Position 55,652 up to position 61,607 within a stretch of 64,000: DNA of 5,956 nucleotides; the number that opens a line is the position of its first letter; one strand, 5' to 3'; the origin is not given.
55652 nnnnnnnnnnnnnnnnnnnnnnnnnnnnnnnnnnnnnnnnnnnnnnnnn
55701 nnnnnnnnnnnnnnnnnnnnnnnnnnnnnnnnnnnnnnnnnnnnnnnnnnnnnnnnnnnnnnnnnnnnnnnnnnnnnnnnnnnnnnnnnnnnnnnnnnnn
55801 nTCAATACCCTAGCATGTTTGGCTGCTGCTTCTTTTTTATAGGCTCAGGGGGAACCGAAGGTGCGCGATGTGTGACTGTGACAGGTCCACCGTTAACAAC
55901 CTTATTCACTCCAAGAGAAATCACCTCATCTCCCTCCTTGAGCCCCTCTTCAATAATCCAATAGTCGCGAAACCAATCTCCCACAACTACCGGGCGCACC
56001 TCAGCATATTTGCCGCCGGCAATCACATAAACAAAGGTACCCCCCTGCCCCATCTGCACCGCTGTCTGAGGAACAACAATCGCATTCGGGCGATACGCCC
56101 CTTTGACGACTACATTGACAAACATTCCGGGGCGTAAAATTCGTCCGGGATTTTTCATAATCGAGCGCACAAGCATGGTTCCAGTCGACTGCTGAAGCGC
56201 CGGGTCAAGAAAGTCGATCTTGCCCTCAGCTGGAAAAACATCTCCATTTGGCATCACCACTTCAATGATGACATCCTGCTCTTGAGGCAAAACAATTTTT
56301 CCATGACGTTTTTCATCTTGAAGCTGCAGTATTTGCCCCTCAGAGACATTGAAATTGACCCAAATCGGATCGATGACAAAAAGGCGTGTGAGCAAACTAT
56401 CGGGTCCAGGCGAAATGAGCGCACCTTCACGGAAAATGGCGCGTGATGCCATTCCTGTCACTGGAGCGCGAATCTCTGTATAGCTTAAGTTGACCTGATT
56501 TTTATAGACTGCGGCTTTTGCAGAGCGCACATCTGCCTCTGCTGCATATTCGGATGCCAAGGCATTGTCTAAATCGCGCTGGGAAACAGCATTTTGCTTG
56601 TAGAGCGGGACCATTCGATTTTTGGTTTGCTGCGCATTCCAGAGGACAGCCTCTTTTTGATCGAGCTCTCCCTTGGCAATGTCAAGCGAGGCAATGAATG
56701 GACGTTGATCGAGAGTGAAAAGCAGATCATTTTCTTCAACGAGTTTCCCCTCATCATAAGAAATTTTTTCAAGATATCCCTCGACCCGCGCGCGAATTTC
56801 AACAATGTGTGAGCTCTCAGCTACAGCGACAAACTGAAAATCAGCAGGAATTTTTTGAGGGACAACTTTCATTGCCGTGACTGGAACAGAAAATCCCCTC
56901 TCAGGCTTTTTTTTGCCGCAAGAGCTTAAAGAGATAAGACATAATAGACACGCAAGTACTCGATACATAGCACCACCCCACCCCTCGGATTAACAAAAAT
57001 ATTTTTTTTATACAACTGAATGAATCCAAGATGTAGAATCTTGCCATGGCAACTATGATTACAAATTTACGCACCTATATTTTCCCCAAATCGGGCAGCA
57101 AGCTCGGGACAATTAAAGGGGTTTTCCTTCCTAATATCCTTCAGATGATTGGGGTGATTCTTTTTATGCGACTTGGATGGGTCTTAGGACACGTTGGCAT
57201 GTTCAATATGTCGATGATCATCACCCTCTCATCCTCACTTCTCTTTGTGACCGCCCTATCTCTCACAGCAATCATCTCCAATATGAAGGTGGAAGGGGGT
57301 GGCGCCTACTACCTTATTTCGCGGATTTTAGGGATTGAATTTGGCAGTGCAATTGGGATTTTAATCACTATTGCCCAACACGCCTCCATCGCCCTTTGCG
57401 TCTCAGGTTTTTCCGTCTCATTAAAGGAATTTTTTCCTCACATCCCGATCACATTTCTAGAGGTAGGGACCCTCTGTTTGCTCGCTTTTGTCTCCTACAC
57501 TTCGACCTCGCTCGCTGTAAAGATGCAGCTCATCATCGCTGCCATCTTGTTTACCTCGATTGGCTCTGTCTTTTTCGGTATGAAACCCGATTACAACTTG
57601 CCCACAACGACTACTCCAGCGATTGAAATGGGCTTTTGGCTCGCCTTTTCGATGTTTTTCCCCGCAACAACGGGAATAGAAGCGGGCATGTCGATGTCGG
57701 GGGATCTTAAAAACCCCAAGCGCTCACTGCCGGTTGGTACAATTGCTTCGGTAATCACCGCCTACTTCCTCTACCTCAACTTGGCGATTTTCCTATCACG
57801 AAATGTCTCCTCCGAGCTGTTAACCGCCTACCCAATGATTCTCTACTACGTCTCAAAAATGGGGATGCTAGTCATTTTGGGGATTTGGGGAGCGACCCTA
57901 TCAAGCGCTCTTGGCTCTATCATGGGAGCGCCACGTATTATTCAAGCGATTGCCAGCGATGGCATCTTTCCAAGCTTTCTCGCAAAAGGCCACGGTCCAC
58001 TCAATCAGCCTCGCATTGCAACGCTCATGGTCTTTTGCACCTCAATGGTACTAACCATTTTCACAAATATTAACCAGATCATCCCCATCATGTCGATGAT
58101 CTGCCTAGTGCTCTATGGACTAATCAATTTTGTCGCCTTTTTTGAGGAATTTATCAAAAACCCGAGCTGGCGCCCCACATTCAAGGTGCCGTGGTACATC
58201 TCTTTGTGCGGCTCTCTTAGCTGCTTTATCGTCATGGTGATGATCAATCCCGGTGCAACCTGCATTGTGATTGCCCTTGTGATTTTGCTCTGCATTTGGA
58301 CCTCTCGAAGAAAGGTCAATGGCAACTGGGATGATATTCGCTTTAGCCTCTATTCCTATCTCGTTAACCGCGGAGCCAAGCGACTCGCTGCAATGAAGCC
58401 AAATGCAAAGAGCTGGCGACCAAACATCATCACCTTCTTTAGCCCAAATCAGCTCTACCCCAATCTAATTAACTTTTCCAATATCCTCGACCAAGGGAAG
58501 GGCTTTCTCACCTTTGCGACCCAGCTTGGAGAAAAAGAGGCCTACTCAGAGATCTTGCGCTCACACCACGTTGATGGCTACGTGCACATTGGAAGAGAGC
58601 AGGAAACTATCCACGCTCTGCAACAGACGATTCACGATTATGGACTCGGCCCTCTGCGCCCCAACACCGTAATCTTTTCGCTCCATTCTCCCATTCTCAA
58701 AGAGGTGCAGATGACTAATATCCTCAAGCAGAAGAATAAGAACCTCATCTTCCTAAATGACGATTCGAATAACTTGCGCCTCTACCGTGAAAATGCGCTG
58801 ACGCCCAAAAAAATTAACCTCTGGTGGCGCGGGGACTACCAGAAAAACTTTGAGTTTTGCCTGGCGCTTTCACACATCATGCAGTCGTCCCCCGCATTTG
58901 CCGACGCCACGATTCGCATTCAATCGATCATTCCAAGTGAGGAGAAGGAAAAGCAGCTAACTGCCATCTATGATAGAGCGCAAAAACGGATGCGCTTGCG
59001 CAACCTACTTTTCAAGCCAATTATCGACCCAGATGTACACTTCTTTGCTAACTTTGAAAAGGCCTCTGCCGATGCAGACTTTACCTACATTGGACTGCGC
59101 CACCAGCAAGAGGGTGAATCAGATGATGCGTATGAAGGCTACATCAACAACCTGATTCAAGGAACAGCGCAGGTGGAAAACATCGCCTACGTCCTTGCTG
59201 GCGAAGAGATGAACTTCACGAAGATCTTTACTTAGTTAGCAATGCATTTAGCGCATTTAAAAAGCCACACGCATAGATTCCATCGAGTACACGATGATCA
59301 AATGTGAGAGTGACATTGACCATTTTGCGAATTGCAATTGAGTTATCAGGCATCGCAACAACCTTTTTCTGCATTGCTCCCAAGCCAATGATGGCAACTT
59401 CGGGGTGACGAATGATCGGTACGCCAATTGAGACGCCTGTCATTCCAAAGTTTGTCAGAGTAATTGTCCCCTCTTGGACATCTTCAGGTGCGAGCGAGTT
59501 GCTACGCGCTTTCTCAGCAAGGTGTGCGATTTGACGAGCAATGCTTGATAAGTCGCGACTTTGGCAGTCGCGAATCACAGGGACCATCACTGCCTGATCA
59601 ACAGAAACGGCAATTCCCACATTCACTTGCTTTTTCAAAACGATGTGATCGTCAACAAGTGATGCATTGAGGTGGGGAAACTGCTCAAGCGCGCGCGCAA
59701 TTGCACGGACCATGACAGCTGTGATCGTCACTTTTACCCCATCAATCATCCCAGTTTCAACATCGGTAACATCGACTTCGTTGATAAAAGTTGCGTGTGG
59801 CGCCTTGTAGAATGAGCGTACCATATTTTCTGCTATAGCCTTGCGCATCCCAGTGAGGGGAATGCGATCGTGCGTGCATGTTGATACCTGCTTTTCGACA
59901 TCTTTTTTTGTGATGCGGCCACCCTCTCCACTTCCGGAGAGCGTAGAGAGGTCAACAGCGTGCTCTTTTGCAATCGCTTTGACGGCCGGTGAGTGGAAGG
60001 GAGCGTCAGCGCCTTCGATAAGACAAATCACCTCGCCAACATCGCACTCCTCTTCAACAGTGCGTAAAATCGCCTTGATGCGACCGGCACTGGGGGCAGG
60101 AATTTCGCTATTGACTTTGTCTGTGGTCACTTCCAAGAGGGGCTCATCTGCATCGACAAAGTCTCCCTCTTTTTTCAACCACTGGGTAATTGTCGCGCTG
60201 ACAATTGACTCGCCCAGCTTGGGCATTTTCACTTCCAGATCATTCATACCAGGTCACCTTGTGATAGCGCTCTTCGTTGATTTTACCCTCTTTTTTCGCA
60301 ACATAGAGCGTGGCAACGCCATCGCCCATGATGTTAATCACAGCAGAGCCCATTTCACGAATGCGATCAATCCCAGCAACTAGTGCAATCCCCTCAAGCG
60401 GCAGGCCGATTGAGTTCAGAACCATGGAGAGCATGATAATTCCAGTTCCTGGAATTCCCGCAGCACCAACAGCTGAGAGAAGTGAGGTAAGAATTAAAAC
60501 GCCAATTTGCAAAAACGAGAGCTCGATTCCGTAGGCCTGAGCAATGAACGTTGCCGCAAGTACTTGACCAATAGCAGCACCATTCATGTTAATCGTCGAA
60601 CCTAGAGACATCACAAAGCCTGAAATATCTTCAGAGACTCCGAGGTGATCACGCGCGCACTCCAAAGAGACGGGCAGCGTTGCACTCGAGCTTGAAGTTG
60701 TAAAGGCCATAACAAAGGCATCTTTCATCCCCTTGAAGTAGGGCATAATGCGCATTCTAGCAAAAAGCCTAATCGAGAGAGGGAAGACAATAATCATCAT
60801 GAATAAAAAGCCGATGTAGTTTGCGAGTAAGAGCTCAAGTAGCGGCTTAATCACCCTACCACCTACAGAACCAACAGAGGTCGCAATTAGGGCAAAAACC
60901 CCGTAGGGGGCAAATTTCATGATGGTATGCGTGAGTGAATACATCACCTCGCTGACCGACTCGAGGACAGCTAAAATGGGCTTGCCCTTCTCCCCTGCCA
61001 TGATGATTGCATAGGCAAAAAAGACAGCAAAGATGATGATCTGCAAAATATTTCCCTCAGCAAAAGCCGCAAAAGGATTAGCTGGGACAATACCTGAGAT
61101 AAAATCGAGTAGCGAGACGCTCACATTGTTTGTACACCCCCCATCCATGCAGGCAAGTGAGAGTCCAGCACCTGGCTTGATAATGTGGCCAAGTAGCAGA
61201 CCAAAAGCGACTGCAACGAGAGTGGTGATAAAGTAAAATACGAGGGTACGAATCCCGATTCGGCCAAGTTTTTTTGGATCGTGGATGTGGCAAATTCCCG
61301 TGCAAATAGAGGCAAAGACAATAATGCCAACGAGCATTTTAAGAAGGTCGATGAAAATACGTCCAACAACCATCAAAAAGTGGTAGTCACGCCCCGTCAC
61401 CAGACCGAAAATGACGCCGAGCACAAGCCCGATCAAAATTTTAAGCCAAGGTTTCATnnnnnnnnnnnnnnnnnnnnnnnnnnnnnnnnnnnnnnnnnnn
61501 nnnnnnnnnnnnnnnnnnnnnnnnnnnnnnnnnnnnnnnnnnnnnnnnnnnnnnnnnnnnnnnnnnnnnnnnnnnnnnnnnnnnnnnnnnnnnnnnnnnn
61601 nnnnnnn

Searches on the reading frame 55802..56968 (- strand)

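Call 71: search_protein_families(library=pfam, proteins=[window:55802-56968:-], max_evalue=0.000001)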
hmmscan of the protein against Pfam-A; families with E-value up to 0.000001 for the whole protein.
window:55802-56968:- (388 aa): 1 family
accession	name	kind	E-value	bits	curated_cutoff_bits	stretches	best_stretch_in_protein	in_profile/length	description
PF16576.10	HlyD_D23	-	4.3e-16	59.3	30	1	52-284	16-214/214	Barrel-sandwich domain of CusB or HlyD membrane-fusion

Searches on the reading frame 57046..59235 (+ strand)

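Call 36: search_protein_families(library=pfam, proteins=[window:57046-59235:+], max_evalue=0.01)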
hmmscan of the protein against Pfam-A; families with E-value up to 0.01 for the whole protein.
window:57046-59235:+ (729 aa): 2 families
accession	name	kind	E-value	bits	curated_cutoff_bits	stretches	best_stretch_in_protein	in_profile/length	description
PF00324.27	AA_permease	-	2.4e-42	145.7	24.6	1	25-434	1-441/470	Amino acid permease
PF13520.12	AA_permease_2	-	3.1e-13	49.9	27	1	34-402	14-407/427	Amino acid permease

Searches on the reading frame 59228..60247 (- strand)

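Call 36: search_protein_families(library=pfam, proteins=[window:59228-60247:-], max_evalue=0.01)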
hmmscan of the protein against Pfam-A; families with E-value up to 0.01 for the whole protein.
window:59228-60247:- (339 aa): 3 families
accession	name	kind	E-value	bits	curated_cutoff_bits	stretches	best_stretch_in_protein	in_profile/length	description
PF00198.28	2-oxoacid_dh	-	2.6e-68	230.4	23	1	126-338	4-225/232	2-oxoacid dehydrogenases acyltransferase (catalytic domain)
PF00364.28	Biotin_lipoyl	-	1.8e-19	69.8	22.1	1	5-77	2-73/73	Biotin-requiring enzyme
PF02817.22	E3_binding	-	5.7e-15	55.7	23.7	1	83-118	1-36/36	e3 binding domain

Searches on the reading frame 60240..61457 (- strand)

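Call 36: search_protein_families(library=pfam, proteins=[window:60240-61457:-], max_evalue=0.01)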
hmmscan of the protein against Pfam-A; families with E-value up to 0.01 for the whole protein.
window:60240-61457:- (405 aa): 1 family
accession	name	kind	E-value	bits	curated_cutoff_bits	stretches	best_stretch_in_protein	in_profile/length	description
PF00375.23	SDF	-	2.1e-122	409.3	27.9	1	4-388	2-386/387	Sodium:dicarboxylate symporter family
